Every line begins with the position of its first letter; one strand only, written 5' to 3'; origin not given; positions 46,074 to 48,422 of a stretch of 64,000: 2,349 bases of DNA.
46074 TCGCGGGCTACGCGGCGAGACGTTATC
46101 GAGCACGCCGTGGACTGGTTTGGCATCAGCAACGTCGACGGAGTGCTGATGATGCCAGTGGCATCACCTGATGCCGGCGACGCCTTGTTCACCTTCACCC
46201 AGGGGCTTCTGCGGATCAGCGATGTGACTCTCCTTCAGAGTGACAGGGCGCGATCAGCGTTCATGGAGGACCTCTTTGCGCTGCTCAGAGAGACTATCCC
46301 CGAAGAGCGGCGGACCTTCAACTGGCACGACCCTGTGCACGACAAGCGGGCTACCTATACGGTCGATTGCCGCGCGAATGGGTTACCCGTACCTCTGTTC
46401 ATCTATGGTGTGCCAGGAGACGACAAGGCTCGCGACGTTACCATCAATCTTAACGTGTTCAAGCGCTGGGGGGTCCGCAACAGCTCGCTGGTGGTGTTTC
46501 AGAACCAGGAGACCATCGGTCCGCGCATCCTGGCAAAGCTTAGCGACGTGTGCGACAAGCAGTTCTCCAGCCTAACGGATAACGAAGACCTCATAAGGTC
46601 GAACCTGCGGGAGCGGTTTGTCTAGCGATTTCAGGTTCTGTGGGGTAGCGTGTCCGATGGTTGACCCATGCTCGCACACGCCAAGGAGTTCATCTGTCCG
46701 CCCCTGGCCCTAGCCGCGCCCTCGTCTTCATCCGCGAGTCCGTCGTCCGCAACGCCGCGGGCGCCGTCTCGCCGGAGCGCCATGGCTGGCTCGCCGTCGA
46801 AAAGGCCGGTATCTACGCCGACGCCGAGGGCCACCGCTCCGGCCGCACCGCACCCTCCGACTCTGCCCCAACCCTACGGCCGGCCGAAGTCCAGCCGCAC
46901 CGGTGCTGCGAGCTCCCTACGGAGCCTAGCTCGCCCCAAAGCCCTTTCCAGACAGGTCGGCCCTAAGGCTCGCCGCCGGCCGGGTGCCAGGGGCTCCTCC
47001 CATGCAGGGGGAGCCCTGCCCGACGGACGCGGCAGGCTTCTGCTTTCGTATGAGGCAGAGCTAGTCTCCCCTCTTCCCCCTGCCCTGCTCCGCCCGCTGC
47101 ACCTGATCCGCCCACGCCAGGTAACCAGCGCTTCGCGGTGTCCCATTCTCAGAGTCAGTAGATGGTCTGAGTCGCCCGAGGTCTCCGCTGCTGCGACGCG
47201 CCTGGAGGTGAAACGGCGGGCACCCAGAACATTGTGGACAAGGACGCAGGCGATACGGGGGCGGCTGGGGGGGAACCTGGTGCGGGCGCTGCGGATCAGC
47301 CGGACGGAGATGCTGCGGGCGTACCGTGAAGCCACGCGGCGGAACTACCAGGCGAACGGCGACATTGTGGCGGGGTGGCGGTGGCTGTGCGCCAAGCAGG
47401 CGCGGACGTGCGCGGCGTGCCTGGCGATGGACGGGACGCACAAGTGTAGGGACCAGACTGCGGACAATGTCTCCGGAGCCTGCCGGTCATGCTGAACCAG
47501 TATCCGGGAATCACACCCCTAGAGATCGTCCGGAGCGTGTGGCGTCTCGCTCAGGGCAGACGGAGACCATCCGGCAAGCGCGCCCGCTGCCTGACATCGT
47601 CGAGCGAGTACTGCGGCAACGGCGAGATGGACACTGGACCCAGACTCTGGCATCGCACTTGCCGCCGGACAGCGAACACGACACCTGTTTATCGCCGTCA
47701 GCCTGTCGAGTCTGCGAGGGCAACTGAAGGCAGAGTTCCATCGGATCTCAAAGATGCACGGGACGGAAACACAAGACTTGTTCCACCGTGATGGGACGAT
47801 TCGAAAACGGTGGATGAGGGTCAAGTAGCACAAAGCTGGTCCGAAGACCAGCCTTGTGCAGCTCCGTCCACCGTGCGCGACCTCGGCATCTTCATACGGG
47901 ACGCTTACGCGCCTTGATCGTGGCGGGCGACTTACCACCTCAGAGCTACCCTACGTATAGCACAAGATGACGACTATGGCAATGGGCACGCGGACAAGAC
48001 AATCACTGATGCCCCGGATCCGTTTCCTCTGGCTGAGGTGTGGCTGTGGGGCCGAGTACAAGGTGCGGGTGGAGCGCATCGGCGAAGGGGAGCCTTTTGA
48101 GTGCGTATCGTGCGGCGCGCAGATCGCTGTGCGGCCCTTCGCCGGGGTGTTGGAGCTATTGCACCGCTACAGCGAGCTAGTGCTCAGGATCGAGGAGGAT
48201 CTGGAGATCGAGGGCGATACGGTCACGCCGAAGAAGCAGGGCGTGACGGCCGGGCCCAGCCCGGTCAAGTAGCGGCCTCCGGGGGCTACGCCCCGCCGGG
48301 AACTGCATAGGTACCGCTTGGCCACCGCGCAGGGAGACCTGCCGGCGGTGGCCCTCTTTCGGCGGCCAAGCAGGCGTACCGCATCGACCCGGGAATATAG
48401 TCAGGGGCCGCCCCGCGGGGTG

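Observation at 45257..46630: Low-GC two-gene cassette of unknown function inside a decayed restriction-modification/prophage island; candidate uncharacterised accessory (defence-type) module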

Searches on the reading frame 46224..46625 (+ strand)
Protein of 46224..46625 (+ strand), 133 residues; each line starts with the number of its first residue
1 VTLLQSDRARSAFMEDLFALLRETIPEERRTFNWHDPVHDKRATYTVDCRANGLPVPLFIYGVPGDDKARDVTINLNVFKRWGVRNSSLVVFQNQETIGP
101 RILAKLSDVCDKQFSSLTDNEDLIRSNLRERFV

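Call 76: search_protein_representatives(alignment_id=A3)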
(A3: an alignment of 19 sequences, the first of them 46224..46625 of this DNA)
Query: 19 sequences, 134 profile positions. Proteins with E-value up to 0.001 (for the whole library): 641; up to 1e-10: 361; up to 1e-30: 89. The best 150 are listed.
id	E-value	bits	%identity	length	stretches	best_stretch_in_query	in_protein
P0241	2.9e-64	231.3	-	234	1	1-133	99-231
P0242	7.3e-63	226.8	-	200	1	1-132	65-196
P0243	2.0e-60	218.9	-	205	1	6-133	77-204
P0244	3.0e-55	202.1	-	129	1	11-132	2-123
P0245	4.8e-55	201.5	-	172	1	8-133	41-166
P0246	5.0e-54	198.2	-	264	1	1-132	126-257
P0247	6.8e-52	191.3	-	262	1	1-132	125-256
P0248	1.2e-51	190.5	-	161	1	1-132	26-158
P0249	1.1e-50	187.4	-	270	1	1-132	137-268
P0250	2.5e-49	183.0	-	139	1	1-132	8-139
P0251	2.7e-48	179.6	-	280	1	7-133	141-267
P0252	3.9e-48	179.1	-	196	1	9-122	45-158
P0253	8.6e-48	178.0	-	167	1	13-133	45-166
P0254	2.2e-46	173.4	-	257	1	1-132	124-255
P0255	1.0e-44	168.1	-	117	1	21-133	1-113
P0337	1.1e-29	119.4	-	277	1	13-133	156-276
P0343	2.5e-29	118.2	-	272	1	1-131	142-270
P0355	1.6e-28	115.6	-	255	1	1-127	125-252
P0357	3.1e-28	114.7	-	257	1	5-128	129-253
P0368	1.3e-27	112.6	-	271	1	2-132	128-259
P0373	4.4e-27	110.9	-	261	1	1-132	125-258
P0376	1.1e-26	109.7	-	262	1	6-131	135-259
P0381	5.0e-26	107.5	-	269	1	1-131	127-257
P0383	7.4e-26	107.0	-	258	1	3-130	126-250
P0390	5.2e-25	104.2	-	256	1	2-130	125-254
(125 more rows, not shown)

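Call 77: search_protein_families(library=pfam, proteins=[P0390, P0383, P0381, P0376, P0373, P0368, P0357, P0355, P0343, P0337], max_evalue=0.01)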
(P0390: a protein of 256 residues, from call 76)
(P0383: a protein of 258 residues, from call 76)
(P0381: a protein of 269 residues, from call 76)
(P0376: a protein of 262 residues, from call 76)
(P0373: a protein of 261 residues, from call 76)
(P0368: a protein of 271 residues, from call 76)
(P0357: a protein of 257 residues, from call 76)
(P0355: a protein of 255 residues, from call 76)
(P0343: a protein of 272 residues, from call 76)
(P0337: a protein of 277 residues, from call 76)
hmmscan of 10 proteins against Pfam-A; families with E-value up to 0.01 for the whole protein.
P0390 (256 aa): 1 family
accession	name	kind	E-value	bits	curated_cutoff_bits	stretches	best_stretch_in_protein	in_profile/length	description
PF08861.15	DUF1828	-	6.3e-12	46.1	22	1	31-121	2-91/91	Domain of unknown function DUF1828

P0383 (258 aa): 1 family
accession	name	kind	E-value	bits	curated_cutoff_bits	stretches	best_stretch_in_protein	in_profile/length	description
PF08861.15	DUF1828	-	7e-12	45.9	22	1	34-121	2-91/91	Domain of unknown function DUF1828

P0381 (269 aa): 1 family
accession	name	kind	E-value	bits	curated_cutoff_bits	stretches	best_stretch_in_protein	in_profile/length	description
PF08861.15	DUF1828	-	1.2e-15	58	22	1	34-124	2-91/91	Domain of unknown function DUF1828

P0376 (262 aa): 1 family
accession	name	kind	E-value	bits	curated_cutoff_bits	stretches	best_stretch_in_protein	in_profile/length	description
PF08861.15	DUF1828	-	2.2e-15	57.2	22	1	37-127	1-91/91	Domain of unknown function DUF1828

P0373 (261 aa): 1 family
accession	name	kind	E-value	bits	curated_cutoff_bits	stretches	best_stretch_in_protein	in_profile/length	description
PF08861.15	DUF1828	-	7.4e-19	68.3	22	1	33-122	2-91/91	Domain of unknown function DUF1828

P0368 (271 aa): 1 family
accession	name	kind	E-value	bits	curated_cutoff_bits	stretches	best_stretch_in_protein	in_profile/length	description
PF08861.15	DUF1828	-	3e-13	50.3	22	1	35-124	2-91/91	Domain of unknown function DUF1828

P0357 (257 aa): 1 family
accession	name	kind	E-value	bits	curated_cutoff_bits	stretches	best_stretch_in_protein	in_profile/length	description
PF08861.15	DUF1828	-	1.6e-23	83.3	22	1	32-122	1-91/91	Domain of unknown function DUF1828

P0355 (255 aa): 1 family
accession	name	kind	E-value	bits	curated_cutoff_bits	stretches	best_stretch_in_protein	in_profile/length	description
PF08861.15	DUF1828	-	2.4e-18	66.6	22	1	33-122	2-91/91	Domain of unknown function DUF1828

P0343 (272 aa): 1 family
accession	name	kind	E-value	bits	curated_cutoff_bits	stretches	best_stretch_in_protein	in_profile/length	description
PF08861.15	DUF1828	-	4.4e-19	69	22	1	50-132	1-84/91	Domain of unknown function DUF1828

P0337 (277 aa): 1 family
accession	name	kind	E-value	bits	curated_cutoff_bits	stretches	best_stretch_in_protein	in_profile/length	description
PF08861.15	DUF1828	-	5.6e-21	75.1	22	1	32-122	1-91/91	Domain of unknown function DUF1828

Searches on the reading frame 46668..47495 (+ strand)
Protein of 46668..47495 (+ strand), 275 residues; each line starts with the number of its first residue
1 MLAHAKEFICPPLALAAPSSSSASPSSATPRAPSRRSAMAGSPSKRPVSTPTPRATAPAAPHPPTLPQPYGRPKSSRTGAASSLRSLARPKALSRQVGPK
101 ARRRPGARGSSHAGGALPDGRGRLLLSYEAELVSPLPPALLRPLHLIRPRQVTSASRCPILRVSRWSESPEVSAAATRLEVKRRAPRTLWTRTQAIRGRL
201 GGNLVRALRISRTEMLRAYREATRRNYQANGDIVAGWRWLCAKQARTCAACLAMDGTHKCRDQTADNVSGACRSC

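Call 3: search_protein_families(library=pfam, proteins=[window:46668-47495:+], max_evalue=1)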
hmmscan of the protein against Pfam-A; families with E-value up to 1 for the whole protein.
window:46668-47495:+ (275 aa): 1 family
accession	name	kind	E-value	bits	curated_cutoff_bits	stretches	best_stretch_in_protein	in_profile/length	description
PF04233.19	Phage_Mu_F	-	1.7e-05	25.9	29.6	1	205-259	34-89/112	Phage Mu protein F like protein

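Call 4: search_protein_families(library=padloc, proteins=[window:46668-47495:+], max_evalue=1)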
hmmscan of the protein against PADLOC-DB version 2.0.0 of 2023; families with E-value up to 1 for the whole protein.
window:46668-47495:+ (275 aa): 0 families

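Call 5: search_protein_families(library=ncbifam, proteins=[window:46668-47495:+], max_evalue=1)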
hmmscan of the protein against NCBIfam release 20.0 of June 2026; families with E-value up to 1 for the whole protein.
window:46668-47495:+ (275 aa): 1 family
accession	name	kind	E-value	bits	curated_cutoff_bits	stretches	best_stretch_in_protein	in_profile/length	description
TIGR01641.1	phageSPP1_gp7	domain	7.4e-05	23.1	39.65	1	196-262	22-87/109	minor capsid protein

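Call 6: search_protein_families(library=phrogs, proteins=[window:46668-47495:+], max_evalue=1)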
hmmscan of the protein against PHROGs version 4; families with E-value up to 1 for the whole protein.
window:46668-47495:+ (275 aa): 11 families
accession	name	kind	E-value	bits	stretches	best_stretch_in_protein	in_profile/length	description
phrog_115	-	head and packaging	3.5e-08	34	1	194-257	229-290/665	minor head protein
phrog_2468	-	head and packaging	2e-07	31.8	1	206-258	184-235/303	head morphogenesis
phrog_4728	-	head and packaging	0.00019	21.4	1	197-258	210-272/591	head morphogenesis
phrog_1657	-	head and packaging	0.00039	20.8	1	206-257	217-270/337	head morphogenesis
phrog_7625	-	head and packaging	0.0011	18.9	1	194-258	154-217/504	head morphogenesis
phrog_3517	-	head and packaging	0.0018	18.6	1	205-264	233-297/371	head morphogenesis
phrog_6577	-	unknown function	0.003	16.9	1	204-268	149-211/1066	-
phrog_2662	-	head and packaging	0.0048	16.5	1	206-259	623-675/717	portal protein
phrog_21789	-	head and packaging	0.0093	14.7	1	209-265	188-244/1195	virion structural protein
phrog_758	-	head and packaging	0.0094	16.3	1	194-232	197-235/326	head morphogenesis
phrog_595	-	head and packaging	0.029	14.7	1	206-257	221-270/513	head maturation protease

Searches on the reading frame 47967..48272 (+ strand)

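Call 3: search_protein_families(library=pfam, proteins=[window:47967-48272:+], max_evalue=1)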
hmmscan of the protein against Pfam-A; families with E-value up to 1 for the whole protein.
window:47967-48272:+ (101 aa): 2 families
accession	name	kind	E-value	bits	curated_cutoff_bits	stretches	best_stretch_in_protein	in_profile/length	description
PF05207.18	Zn_ribbon_CSL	-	0.091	12.9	29.2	1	24-55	20-52/55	CSL zinc finger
PF21344.3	Zn_ribbon_LysW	-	0.46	10.6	27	0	27-55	6-33/46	Alpha-aminoadipate carrier protein LysW-like, globular domain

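Call 4: search_protein_families(library=padloc, proteins=[window:47967-48272:+], max_evalue=1)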
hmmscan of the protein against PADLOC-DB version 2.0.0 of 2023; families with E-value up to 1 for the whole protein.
window:47967-48272:+ (101 aa): 0 families

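Call 5: search_protein_families(library=ncbifam, proteins=[window:47967-48272:+], max_evalue=1)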
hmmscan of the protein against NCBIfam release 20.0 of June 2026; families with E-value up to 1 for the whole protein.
window:47967-48272:+ (101 aa): 1 family
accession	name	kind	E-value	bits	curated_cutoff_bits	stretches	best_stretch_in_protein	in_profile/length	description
NF041070.1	carrier_LysW_Arch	domain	0.061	13.4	75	0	38-57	18-37/57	alpha-aminoadipate/glutamate carrier protein LysW/ArgW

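Call 6: search_protein_families(library=phrogs, proteins=[window:47967-48272:+], max_evalue=1)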
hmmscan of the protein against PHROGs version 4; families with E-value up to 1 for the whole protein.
window:47967-48272:+ (101 aa): 3 families
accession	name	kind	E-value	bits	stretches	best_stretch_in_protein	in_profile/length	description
phrog_9414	-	unknown function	0.086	13.9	1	24-79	9-60/71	-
phrog_10675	-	unknown function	0.11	13.7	1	23-74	9-63/98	-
phrog_21416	-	unknown function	0.37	11.8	1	12-53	97-138/153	-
